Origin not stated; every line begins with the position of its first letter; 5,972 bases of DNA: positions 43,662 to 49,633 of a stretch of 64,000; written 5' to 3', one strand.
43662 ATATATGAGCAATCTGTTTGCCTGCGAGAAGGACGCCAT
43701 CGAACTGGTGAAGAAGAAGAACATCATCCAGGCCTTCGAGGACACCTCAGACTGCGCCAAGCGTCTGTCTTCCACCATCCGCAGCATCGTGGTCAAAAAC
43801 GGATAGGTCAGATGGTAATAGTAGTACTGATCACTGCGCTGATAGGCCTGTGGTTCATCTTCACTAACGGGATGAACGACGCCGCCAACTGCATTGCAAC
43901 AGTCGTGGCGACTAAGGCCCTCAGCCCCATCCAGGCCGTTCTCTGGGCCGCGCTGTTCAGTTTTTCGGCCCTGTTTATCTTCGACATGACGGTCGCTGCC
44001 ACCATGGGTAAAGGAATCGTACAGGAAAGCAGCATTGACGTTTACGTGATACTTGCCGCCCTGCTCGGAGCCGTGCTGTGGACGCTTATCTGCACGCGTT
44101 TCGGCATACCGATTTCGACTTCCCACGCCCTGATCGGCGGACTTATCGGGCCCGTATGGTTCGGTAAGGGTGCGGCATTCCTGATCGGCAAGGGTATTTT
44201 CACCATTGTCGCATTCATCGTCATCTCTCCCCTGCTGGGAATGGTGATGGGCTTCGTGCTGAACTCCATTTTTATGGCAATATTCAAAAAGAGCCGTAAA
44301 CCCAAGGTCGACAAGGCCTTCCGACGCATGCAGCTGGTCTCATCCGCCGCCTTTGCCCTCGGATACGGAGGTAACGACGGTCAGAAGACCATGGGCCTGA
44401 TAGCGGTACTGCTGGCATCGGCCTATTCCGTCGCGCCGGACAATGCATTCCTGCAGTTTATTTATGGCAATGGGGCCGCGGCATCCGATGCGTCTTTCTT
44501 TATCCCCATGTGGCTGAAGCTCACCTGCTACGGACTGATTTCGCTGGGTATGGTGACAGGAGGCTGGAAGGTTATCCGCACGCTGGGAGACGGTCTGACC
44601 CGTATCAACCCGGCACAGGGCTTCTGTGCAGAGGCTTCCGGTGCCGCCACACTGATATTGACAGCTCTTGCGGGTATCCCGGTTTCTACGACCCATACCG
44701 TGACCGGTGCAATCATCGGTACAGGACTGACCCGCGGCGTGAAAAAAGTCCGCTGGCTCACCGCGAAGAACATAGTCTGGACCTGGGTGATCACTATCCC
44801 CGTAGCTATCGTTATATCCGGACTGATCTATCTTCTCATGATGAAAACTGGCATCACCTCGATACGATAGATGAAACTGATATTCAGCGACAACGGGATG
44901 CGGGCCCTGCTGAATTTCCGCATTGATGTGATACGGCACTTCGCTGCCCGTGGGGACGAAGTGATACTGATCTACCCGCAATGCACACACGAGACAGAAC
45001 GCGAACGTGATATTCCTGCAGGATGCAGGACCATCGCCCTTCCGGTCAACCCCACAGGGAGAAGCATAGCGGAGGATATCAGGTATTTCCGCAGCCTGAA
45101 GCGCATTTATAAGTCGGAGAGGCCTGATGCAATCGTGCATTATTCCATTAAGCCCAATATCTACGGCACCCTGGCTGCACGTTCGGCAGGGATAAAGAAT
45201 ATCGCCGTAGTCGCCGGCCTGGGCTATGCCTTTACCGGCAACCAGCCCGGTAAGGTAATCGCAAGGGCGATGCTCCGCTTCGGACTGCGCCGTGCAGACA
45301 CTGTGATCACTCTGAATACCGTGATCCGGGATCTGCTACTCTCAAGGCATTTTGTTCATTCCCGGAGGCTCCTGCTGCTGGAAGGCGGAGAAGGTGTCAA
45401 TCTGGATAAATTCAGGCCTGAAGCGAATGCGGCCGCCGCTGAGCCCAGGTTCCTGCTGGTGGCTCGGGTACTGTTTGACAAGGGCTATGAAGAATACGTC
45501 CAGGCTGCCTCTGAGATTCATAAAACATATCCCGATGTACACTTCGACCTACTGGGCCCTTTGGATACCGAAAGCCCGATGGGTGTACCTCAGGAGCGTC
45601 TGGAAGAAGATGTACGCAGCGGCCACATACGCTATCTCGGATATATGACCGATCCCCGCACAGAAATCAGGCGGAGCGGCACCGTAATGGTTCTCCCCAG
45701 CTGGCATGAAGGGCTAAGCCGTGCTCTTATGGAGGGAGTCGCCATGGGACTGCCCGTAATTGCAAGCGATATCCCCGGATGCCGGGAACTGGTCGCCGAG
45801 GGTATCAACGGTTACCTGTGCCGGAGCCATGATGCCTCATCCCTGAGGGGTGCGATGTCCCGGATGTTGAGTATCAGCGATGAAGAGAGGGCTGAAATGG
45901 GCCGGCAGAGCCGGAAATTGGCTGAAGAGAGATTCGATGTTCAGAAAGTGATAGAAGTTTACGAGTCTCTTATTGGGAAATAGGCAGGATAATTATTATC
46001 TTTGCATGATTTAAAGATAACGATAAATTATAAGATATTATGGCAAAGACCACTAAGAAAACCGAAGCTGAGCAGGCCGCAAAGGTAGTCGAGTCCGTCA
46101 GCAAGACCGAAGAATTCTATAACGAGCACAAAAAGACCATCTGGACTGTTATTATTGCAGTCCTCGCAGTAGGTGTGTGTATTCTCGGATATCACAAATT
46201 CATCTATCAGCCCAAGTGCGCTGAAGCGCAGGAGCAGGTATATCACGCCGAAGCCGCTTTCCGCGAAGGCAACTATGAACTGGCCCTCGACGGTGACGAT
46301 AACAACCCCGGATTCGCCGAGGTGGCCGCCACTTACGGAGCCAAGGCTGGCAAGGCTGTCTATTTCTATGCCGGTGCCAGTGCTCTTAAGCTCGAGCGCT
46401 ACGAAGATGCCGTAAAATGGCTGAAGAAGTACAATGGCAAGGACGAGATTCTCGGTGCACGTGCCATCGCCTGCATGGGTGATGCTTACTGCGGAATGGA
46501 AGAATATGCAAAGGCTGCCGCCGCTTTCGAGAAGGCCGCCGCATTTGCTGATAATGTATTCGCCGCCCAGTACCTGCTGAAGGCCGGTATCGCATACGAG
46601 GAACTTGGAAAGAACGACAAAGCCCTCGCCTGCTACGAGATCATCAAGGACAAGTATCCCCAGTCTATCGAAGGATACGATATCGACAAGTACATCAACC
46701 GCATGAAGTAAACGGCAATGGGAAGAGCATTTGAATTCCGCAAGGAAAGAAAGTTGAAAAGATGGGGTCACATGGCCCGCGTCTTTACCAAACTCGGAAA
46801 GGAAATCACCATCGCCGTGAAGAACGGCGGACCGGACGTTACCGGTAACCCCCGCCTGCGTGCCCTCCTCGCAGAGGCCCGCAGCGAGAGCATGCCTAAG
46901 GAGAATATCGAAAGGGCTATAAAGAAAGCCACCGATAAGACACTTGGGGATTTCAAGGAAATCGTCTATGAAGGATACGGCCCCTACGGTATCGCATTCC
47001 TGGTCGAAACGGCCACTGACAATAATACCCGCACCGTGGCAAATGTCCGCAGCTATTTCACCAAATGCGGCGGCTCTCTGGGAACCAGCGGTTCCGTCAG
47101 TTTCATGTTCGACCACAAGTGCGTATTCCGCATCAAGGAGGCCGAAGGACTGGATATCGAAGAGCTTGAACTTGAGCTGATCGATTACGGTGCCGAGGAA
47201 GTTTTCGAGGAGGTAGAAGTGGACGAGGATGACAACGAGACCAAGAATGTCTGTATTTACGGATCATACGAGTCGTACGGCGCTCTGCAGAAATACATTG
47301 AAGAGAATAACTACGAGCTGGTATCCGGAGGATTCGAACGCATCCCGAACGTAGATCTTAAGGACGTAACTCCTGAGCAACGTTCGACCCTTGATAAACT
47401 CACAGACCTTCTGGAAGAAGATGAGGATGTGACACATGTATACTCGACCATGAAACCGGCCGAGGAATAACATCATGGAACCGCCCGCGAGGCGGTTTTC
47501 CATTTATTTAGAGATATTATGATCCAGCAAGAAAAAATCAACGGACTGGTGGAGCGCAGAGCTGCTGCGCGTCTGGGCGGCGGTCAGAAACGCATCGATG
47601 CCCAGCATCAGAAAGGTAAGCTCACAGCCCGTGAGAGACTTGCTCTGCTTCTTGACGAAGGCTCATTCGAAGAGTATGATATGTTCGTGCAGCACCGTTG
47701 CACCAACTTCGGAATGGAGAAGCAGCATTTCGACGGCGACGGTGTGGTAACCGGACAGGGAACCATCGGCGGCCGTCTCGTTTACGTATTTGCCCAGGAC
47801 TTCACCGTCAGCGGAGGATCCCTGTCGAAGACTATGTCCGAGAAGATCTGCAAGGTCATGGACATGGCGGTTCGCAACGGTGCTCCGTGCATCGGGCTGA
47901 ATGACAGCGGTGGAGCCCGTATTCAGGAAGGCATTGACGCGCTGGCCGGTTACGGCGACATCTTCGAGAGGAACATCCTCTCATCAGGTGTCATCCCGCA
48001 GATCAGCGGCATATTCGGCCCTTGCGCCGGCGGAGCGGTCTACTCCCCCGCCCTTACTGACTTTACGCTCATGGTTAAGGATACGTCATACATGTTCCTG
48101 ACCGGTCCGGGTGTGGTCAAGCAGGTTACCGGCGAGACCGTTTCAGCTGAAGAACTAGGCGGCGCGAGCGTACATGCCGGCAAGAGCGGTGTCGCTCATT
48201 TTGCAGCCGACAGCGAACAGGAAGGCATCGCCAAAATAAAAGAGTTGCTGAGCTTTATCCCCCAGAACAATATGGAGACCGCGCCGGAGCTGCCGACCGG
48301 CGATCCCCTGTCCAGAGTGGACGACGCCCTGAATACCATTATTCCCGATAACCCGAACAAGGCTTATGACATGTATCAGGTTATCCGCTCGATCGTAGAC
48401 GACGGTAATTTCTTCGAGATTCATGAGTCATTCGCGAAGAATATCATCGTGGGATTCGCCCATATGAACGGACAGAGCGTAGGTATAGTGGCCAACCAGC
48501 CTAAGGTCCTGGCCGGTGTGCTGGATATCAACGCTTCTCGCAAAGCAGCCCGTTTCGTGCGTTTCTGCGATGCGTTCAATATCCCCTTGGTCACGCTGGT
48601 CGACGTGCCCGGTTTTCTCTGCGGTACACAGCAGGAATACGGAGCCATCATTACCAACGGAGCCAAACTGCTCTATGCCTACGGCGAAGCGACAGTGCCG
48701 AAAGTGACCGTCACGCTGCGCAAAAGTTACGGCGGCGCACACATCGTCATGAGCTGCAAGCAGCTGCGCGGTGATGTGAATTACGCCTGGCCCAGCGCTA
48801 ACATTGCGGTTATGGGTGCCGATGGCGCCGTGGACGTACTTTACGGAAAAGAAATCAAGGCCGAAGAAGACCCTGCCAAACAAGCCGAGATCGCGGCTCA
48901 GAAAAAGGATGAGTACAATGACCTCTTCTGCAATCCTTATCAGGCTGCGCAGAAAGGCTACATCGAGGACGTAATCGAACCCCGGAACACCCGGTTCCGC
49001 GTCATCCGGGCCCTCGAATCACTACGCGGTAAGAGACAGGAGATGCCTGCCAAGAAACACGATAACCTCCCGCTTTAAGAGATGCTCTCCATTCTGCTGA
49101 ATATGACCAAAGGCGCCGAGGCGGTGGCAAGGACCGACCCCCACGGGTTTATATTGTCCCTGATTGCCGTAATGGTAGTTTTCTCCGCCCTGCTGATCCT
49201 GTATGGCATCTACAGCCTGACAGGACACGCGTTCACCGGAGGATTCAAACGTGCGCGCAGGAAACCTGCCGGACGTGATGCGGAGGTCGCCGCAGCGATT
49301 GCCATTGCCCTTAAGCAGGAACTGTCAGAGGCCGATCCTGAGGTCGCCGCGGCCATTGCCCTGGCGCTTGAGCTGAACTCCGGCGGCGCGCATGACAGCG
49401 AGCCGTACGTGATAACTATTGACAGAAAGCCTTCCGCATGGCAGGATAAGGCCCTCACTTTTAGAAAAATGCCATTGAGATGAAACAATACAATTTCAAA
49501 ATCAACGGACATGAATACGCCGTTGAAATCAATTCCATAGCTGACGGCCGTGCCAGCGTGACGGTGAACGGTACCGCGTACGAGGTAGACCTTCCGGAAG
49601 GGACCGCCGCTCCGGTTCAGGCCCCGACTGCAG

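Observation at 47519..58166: Na+-pumping decarboxylase operon joined directly to a Na+-type V/A-ATPase operon: one-transcript decarboxylation phosphorylation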

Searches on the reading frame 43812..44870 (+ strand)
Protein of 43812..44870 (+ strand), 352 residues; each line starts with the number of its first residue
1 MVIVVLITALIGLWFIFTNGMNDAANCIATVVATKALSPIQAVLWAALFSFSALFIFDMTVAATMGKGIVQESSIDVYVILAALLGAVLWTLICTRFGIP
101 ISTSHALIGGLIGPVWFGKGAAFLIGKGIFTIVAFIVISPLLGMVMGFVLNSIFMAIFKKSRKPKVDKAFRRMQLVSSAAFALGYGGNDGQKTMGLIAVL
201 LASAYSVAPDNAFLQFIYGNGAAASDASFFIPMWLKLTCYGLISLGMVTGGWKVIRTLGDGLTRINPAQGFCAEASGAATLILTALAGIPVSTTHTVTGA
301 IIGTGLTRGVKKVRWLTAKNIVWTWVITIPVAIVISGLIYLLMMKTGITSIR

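Call 4: search_protein_families(library=pfam, proteins=[window:43812-44870:+])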
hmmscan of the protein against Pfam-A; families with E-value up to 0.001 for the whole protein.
window:43812-44870:+ (352 aa): 1 family
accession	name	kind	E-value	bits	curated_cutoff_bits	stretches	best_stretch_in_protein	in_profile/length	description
PF01384.25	PHO4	-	3.3e-84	283.3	33.7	1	19-336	1-350/350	Phosphate transporter family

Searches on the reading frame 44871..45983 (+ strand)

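Call 4: search_protein_families(library=pfam, proteins=[window:44871-45983:+])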
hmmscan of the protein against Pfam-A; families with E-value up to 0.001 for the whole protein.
window:44871-45983:+ (370 aa): 6 families
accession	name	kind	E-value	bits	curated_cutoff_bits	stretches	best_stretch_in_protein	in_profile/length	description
PF13692.12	Glyco_trans_1_4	-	6.5e-23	82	27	1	192-333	2-140/142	Glycosyl transferases group 1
PF00534.26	Glycos_transf_1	-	3.1e-22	79.4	26.4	1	181-349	5-171/172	Glycosyl transferases group 1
PF13579.12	Glyco_trans_4_4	-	5.4e-16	59.8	29.7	1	20-169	10-154/158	Glycosyl transferase 4-like domain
PF13439.12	Glyco_transf_4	-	5.3e-14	53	28.5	1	19-166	10-158/170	Glycosyltransferase Family 4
PF13477.12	Glyco_trans_4_2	-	1.2e-11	45.4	23.4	1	19-147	15-137/139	Glycosyl transferase 4-like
PF20706.3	GT4-conflict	-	4.6e-07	29.6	26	1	166-312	173-324/385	Family 4 Glycosyltransferase in conflict systems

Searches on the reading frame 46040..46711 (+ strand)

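Call 4: search_protein_families(library=pfam, proteins=[window:46040-46711:+])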
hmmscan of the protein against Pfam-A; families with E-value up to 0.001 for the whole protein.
window:46040-46711:+ (223 aa): 6 families
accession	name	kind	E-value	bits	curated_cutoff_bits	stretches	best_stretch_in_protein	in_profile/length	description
PF07719.23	TPR_2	-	2.6e-08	33.8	27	0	176-201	1-26/34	Tetratricopeptide repeat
PF13174.12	TPR_6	-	6.8e-07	30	26.3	1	179-209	3-33/33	Tetratricopeptide repeat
PF13432.12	TPR_16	-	1.4e-06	29.1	32.7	1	147-209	4-64/65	Tetratricopeptide repeat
PF13424.12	TPR_12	-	1e-05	26.1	30.1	1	144-200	6-69/77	Tetratricopeptide repeat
PF00515.34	TPR_1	-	2.2e-05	24.5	27.8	0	183-200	8-25/34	Tetratricopeptide repeat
PF13428.12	TPR_14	-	5.9e-05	23.8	23.5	0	179-212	4-37/44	Tetratricopeptide repeat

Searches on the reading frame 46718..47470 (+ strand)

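Call 4: search_protein_families(library=pfam, proteins=[window:46718-47470:+])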
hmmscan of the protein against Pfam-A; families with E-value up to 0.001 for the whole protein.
window:46718-47470:+ (250 aa): 2 families
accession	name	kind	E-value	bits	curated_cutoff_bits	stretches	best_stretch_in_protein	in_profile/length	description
PF01709.26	Transcrip_reg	-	2.2e-47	161.2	27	1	79-244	1-159/160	TACO1/YebC second and third domain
PF20772.2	TACO1_YebC_N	-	8.6e-27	93.9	36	1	4-73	2-72/73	TACO1/YebC protein N-terminal domain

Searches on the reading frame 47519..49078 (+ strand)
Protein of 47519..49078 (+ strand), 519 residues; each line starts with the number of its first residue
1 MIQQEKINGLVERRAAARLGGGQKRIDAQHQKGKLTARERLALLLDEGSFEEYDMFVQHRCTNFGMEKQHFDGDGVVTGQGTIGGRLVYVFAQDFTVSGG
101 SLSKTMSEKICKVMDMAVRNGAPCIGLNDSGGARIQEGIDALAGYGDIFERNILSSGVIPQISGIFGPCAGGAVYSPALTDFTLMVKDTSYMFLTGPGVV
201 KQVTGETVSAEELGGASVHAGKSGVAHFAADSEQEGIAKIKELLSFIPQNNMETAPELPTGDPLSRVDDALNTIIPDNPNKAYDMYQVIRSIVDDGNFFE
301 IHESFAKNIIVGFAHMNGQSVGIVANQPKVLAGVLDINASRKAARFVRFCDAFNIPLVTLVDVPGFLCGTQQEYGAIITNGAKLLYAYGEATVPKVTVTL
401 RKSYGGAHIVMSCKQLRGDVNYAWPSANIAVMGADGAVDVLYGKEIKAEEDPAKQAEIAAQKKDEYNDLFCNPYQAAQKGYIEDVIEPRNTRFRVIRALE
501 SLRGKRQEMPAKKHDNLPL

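Call 3: search_protein_families(library=pfam, proteins=[window:47519-49078:+])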
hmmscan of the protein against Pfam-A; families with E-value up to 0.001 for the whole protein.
window:47519-49078:+ (519 aa): 2 families
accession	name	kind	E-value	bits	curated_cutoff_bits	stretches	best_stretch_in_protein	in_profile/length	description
PF01039.27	Carboxyl_trans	-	2.3e-196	653.7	22.3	1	29-517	2-493/493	Carboxyl transferase domain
PF03255.19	ACCA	-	1.1e-08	35.1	23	1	307-465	92-253/310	Acetyl co-enzyme A carboxylase carboxyltransferase-like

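Call 35: search_protein_families(library=ncbifam, proteins=[window:47519-49078:+], max_evalue=0.00001)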
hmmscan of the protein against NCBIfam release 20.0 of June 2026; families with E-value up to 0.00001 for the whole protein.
window:47519-49078:+ (519 aa): 7 families
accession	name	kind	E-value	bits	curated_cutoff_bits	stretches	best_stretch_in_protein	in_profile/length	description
TIGR01117.1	mmdA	subfamily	1.2e-239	796.3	998.8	1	5-519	1-512/512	methylmalonyl-CoA decarboxylase subunit alpha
NF005530.0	PRK07189.1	equivalog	1.7e-18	66.8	228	1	34-205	15-194/303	biotin-independent malonate decarboxylase subunit beta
TIGR03133.1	malonate_beta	equivalog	1.1e-17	64.2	278.15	1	35-206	6-185/274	biotin-independent malonate decarboxylase subunit beta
TIGR00515.1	accD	equivalog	2.8e-15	56.4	317.45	1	34-208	56-243/285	acetyl-CoA carboxylase, carboxyltransferase subunit beta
NF041504.1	AccA_sub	subfamily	6.3e-11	42.1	300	1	307-403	39-143/257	carboxyltransferase subunit alpha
NF004344.0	PRK05724.1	equivalog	1e-07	31.6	357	1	308-462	97-254/319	acetyl-CoA carboxylase carboxyltransferase subunit alpha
TIGR00513.1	accA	equivalog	1.7e-06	27.6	319.3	0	333-461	130-253/321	acetyl-CoA carboxylase carboxyl transferase subunit alpha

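Call 37: search_solved_structures(query=window:47519-49078:+, max_evalue=1e-20)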
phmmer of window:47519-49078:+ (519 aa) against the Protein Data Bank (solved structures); distinct sequences matched with E-value up to 1e-20: 46.
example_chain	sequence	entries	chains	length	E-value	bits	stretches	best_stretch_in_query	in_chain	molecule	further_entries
3n6r_B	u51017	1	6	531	8.5e-223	743.7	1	7-519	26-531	Propionyl-CoA carboxylase, beta subunit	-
6ybp_A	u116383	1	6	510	1.5e-209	700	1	7-519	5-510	Propionyl-CoA carboxylase beta chain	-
6ybq_A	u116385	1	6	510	2.7e-209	699.2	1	7-519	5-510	Propionyl-CoA carboxylase beta chain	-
8pn8_A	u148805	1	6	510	3.7e-209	698.7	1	7-519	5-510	Propionyl-CoA carboxylase beta chain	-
8pn7_A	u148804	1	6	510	3.2e-208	695.7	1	7-519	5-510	Propionyl-CoA carboxylase beta chain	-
7ybu_C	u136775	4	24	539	2.1e-200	669.9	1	7-519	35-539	Propionyl-CoA carboxylase beta chain, mitochondrial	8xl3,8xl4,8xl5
9wkr_G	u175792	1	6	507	2.8e-200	669.5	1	12-519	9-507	Propionyl-CoA carboxylase beta chain, mitochondrial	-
1vrg_A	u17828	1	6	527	1.4e-189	634.1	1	5-519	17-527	propionyl-CoA carboxylase, beta subunit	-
1x0u_A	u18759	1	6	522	1.3e-187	627.7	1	9-519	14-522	hypothetical methylmalonyl-CoA decarboxylase alpha subunit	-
1xnw_A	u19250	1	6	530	8.4e-185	618.4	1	12-519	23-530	propionyl-CoA carboxylase complex B subunit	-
3iav_A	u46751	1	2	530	1.2e-184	617.9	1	12-519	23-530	Propionyl-CoA carboxylase complex B subunit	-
3ib9_A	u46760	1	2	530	1.6e-184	617.5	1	12-519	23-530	Propionyl-CoA carboxylase complex B subunit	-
3ibb_A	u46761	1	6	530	4.3e-184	616.1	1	12-519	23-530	Propionyl-CoA carboxylase complex B subunit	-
3mfm_C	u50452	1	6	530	8e-184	615.2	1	12-519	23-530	Propionyl-CoA carboxylase complex B subunit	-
1xnv_A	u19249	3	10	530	8.1e-184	615.2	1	12-519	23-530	propionyl-CoA carboxylase complex B subunit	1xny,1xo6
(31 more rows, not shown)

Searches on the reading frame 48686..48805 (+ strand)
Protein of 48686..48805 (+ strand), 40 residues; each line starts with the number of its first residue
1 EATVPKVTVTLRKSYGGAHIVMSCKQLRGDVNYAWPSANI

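Call 74: search_solved_structures(query=window:48686-48805:+, show_alignments=5, max_evalue=0.001)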
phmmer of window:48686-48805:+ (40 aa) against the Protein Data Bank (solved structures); distinct sequences matched with E-value up to 0.001: 29.
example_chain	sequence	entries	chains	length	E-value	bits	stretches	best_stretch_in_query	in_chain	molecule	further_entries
8zv5_B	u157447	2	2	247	1.8e-13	52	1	1-40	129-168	Propionyl-CoA carboxylase beta chain, mitochondrial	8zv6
8sgx_C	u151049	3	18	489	2.3e-13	51.6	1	1-40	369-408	Propionyl-coa carboxylase beta chain, putative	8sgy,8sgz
8zux_B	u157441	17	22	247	3.5e-13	51.1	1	1-40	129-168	Propionyl-CoA carboxylase beta chain, mitochondrial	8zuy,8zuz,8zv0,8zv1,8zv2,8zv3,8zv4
9wkr_G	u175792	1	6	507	3.9e-13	50.9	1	1-40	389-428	Propionyl-CoA carboxylase beta chain, mitochondrial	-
7ybu_C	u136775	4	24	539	4.2e-13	50.8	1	1-40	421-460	Propionyl-CoA carboxylase beta chain, mitochondrial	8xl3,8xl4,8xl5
1x0u_A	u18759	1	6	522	4.8e-13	50.6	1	1-40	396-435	hypothetical methylmalonyl-CoA decarboxylase alpha subunit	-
3n6r_B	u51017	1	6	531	9.8e-13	49.7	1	1-39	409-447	Propionyl-CoA carboxylase, beta subunit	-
9t97_D4a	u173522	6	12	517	3.9e-11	44.8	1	1-40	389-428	Propionyl-CoA carboxylase beta chain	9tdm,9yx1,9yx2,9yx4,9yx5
1vrg_A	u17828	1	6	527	1.4e-10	43.1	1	1-40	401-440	propionyl-CoA carboxylase, beta subunit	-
2bzr_A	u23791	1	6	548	1.9e-10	42.8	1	1-40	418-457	PROPIONYL-COA CARBOXYLASE BETA CHAIN 5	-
2a7s_A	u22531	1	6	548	2e-10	42.6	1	1-40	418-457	Probable propionyl-CoA carboxylase beta chain 5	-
8pn8_A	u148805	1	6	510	3.5e-10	41.9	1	1-40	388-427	Propionyl-CoA carboxylase beta chain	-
6ybq_A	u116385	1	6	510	3.5e-10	41.9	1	1-40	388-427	Propionyl-CoA carboxylase beta chain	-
8pn7_A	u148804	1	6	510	3.6e-10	41.9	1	1-40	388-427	Propionyl-CoA carboxylase beta chain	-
1on3_A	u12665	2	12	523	5.3e-10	41.4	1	1-40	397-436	Methylmalonyl-CoA carboxyltransferase 12S subunit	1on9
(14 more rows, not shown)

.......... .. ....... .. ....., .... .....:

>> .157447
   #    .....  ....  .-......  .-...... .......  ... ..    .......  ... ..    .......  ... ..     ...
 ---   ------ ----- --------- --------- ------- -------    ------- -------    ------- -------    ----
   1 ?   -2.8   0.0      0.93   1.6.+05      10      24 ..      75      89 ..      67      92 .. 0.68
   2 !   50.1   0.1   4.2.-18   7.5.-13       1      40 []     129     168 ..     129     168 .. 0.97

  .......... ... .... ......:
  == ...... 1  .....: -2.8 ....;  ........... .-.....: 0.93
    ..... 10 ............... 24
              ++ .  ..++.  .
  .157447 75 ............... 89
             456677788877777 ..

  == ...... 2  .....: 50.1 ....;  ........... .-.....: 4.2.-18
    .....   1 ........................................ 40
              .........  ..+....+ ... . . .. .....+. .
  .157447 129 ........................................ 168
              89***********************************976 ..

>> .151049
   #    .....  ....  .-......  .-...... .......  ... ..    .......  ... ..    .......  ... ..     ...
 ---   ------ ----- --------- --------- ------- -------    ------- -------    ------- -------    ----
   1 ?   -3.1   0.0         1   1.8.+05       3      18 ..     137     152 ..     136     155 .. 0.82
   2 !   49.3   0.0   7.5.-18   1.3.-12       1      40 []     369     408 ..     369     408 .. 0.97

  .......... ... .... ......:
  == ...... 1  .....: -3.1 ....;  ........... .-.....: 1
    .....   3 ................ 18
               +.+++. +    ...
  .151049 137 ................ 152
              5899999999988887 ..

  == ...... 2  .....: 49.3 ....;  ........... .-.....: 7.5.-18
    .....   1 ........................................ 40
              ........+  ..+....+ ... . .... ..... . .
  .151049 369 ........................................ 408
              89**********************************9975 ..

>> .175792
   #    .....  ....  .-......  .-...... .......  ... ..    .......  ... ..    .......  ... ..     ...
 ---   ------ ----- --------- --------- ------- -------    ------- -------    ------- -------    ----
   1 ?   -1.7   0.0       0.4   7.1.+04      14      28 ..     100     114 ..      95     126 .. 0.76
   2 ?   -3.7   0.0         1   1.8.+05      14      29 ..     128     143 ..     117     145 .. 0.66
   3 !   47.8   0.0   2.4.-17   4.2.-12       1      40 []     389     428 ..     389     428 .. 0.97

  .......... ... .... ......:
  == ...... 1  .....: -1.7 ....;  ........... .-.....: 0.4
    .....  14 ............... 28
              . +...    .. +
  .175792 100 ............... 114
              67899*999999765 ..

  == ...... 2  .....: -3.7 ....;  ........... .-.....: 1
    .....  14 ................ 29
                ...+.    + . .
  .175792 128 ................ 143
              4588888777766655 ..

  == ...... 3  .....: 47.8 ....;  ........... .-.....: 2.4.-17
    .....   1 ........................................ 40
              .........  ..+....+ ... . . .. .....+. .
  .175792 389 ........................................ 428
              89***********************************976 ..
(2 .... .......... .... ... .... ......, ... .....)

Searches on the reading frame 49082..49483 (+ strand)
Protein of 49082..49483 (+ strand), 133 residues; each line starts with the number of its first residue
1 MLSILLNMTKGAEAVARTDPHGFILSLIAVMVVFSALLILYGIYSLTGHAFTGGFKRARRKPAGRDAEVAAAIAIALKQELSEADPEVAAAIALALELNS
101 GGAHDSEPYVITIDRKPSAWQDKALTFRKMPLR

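Call 3: search_protein_families(library=pfam, proteins=[window:49082-49483:+])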
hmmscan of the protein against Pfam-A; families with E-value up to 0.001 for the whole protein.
window:49082-49483:+ (133 aa): 1 family
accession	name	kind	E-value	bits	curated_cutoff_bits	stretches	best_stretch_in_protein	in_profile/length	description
PF04277.18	OAD_gamma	-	5.7e-09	37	27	1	22-96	3-72/76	Oxaloacetate decarboxylase, gamma chain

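Call 35: search_protein_families(library=ncbifam, proteins=[window:49082-49483:+], max_evalue=0.00001)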
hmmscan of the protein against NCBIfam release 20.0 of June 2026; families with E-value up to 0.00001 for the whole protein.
window:49082-49483:+ (133 aa): 0 families
